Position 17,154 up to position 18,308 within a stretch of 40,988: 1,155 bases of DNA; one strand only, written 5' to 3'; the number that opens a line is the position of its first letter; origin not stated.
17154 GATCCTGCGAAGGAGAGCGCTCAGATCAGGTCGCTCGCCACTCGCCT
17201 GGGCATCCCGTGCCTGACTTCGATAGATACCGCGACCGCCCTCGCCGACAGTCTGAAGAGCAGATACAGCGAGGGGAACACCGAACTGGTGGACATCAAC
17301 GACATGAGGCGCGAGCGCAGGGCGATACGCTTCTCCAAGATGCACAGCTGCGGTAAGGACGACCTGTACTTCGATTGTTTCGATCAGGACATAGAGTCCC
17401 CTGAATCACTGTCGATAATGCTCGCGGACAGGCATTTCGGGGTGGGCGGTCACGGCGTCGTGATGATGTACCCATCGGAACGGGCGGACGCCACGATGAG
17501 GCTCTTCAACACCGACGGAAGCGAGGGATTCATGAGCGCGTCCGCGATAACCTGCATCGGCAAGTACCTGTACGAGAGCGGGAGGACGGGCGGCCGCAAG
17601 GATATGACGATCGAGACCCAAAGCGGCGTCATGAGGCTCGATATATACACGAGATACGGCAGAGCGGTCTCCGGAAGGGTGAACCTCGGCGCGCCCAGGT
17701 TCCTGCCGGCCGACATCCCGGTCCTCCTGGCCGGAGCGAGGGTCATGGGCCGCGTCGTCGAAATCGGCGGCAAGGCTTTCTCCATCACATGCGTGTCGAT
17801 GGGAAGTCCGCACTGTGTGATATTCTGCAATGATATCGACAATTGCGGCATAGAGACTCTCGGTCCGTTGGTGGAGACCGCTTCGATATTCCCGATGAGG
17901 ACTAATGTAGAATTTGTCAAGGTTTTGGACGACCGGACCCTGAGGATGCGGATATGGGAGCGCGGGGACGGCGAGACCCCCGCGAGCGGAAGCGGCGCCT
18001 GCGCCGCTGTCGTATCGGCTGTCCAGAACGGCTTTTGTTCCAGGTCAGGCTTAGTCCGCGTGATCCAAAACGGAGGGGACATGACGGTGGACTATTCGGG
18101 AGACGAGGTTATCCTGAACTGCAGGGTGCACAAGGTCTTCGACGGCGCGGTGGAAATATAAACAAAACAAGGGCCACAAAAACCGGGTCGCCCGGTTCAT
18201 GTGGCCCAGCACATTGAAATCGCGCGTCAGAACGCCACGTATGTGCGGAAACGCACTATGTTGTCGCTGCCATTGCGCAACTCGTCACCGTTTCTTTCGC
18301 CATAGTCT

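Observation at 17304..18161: carB is fused in frame to a full-length DapF homologue whose two catalytic cysteines are both serine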

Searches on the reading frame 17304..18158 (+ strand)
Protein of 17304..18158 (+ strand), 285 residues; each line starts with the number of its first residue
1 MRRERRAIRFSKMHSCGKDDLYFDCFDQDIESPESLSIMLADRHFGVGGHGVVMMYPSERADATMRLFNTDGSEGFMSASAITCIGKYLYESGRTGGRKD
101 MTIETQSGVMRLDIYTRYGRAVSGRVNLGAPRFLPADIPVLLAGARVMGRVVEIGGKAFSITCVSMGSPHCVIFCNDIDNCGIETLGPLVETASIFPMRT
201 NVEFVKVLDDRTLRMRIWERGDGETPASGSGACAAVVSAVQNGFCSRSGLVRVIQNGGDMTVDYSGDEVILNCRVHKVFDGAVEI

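Call 5: search_protein_families(library=pfam, proteins=[window:17304-18158:+], max_evalue=0.01)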
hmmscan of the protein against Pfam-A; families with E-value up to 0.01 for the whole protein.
window:17304-18158:+ (285 aa): 1 family
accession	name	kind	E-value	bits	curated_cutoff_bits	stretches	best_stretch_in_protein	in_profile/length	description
PF01678.24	DAP_epimerase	-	5.9e-40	136.5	34.7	2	163-268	2-108/121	Diaminopimelate epimerase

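Call 6: search_protein_families(library=ncbifam, proteins=[window:17304-18158:+], max_evalue=0.01)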
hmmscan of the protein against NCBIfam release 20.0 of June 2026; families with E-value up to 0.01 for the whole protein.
window:17304-18158:+ (285 aa): 2 families
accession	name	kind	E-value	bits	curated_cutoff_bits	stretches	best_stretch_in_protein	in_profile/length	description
TIGR00652.1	DapF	equivalog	3.1e-60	203.9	114.65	1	8-283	1-268/270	diaminopimelate epimerase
NF038284.1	bifunc_DapF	exception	4.1e-20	72.2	350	2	160-254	137-232/254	bifunctional diaminopimelate epimerase/glutamate racemase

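Call 7: search_solved_structures(query=window:17304-18158:+, show_alignments=3)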
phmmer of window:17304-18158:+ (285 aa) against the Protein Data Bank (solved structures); distinct sequences matched with E-value up to 0.001: 17.
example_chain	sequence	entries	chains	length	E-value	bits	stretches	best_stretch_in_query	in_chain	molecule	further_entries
2otn_A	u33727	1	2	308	3.6e-56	193.7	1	8-267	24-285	Diaminopimelate epimerase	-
9mro_A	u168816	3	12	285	1.4e-52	181.9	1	7-281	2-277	Diaminopimelate epimerase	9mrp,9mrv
5ha4_A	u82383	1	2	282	3.7e-46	160.8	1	7-284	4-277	Diaminopimelate epimerase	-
6d13_A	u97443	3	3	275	8.2e-45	156.4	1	8-282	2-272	Diaminopimelate epimerase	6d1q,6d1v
3ejx_A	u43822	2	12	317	9.7e-45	156.2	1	3-266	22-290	Diaminopimelate epimerase, chloroplastic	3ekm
5ygu_A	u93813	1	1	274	1.3e-44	155.8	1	9-282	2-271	Diaminopimelate epimerase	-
4ijz_A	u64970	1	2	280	1.4e-44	155.7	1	9-282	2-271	Diaminopimelate epimerase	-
4ik0_A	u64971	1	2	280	2.8e-44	154.7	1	9-267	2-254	Diaminopimelate epimerase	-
6vck_A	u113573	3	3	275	1.1e-43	152.7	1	8-267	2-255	Diaminopimelate epimerase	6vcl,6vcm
8qzy_A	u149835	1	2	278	2.2e-43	151.8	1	7-283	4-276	Diaminopimelate epimerase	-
2q9j_A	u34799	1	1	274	2.2e-41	145.2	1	9-281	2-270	Diaminopimelate epimerase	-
2q9h_A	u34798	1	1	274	2.3e-41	145.2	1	9-281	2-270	Diaminopimelate epimerase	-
1bwz_A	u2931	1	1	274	9.6e-41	143.1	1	9-281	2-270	PROTEIN (DIAMINOPIMELATE EPIMERASE)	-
1gqz_A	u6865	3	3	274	1.1e-40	142.9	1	9-281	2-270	DIAMINOPIMELATE EPIMERASE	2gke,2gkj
7vdy_A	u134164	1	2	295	3.3e-29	105.2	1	6-268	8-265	O-ureido-serine racemase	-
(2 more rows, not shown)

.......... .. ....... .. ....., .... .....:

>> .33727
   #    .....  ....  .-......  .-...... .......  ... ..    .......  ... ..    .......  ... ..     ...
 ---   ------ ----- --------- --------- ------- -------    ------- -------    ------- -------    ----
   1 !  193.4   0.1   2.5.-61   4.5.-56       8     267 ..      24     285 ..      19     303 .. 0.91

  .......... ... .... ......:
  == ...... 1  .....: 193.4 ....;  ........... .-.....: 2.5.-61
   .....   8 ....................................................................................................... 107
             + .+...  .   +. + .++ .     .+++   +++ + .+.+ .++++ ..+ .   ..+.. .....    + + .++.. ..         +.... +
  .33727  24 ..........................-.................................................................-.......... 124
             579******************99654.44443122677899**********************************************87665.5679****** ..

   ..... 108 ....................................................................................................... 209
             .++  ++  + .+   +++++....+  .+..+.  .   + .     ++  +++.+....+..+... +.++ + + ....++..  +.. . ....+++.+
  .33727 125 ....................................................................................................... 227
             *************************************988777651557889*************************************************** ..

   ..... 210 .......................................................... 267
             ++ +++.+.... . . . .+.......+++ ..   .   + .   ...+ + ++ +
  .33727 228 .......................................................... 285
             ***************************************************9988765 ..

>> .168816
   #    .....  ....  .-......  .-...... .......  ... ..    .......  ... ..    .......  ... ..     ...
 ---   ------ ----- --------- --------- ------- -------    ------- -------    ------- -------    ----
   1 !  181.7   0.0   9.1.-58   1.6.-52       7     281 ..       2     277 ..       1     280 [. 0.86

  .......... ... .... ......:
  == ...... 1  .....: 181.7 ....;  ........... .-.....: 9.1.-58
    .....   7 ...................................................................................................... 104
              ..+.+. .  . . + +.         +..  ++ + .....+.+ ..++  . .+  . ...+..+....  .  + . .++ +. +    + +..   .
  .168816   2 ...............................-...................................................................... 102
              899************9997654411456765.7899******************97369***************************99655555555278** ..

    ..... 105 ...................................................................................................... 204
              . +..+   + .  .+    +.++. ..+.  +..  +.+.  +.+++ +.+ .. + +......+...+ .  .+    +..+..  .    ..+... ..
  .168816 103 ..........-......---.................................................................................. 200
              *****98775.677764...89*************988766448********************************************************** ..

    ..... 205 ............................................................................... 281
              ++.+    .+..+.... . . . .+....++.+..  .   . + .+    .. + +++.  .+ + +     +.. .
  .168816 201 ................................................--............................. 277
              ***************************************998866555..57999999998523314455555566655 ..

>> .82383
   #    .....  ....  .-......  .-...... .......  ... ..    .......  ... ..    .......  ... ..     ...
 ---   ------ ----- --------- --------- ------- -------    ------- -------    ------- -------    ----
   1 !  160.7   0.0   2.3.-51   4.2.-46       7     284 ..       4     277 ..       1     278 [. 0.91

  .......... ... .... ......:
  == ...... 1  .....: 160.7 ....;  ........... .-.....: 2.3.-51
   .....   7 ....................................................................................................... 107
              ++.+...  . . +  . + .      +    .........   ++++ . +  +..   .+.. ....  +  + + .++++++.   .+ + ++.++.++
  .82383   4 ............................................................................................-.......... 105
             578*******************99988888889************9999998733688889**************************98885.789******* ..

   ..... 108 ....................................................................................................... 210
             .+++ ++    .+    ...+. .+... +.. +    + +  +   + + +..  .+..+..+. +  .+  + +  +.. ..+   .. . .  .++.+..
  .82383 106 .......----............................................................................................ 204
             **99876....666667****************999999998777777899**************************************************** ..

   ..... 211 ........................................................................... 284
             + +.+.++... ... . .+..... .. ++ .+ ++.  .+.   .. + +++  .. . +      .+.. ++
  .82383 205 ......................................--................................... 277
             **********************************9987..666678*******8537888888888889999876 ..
